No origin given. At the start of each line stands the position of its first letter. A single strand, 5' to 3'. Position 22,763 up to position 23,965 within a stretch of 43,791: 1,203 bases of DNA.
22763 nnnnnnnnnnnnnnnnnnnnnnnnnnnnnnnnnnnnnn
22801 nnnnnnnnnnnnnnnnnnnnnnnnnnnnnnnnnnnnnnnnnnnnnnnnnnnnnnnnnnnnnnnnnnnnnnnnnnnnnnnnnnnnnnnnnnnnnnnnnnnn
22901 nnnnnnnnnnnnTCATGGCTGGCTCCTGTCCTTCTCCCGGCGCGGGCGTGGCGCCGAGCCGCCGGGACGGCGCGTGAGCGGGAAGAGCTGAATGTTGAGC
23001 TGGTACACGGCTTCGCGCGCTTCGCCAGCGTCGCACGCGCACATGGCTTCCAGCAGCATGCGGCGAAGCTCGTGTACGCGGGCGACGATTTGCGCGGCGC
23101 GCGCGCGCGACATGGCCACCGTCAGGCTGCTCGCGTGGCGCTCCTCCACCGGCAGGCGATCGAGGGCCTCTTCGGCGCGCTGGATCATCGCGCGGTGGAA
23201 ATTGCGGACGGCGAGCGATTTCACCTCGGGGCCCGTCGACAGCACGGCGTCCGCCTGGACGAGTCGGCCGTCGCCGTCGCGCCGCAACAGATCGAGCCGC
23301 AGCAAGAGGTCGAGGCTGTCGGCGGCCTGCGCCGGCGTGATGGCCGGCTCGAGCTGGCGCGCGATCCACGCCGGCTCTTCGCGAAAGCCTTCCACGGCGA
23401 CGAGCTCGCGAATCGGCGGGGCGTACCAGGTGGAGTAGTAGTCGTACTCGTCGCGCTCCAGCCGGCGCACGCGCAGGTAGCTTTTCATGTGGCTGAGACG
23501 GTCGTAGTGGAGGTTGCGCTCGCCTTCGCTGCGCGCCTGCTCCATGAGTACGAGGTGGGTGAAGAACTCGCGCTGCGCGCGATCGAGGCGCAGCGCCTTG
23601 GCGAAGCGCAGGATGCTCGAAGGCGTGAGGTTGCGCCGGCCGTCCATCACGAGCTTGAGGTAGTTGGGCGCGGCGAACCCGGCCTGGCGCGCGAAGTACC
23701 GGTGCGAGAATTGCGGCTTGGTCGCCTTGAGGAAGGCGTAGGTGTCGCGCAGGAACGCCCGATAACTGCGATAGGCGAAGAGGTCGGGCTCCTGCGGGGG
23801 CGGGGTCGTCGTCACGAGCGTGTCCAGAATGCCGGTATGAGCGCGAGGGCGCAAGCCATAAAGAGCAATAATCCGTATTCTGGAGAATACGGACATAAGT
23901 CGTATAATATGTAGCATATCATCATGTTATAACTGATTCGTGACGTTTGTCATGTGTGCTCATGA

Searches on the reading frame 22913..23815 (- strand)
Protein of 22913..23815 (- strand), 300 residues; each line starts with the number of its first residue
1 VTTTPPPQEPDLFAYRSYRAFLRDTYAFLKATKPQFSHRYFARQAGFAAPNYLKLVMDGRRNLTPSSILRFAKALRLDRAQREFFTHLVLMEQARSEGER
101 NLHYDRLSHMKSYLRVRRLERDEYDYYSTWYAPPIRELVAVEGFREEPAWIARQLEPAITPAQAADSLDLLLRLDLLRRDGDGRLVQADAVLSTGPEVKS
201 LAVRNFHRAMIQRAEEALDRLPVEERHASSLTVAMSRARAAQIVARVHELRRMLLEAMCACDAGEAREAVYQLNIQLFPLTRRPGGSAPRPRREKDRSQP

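Call 9: search_protein_families(library=pfam, proteins=[window:22913-23815:-], max_evalue=0.01)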
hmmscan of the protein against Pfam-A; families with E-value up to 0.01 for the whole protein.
window:22913-23815:- (300 aa): 2 families
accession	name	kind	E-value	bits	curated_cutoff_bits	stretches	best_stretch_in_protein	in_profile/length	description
PF14394.12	DUF4423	-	1.7e-39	135.7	30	1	115-280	6-165/165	Domain of unknown function (DUF4423)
PF13560.12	HTH_31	-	0.0025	18.5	27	0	37-83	16-62/64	Helix-turn-helix domain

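Call 72: search_protein_families(library=ncbifam, proteins=[window:22913-23815:-], max_evalue=0.001)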
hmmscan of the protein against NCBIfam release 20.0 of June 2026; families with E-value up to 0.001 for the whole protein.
window:22913-23815:- (300 aa): 1 family
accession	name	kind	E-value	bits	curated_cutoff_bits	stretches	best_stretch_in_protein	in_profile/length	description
TIGR02147.1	Fsuc_second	paralog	1.6e-76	257.3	50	1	10-282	2-271/272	TIGR02147 family protein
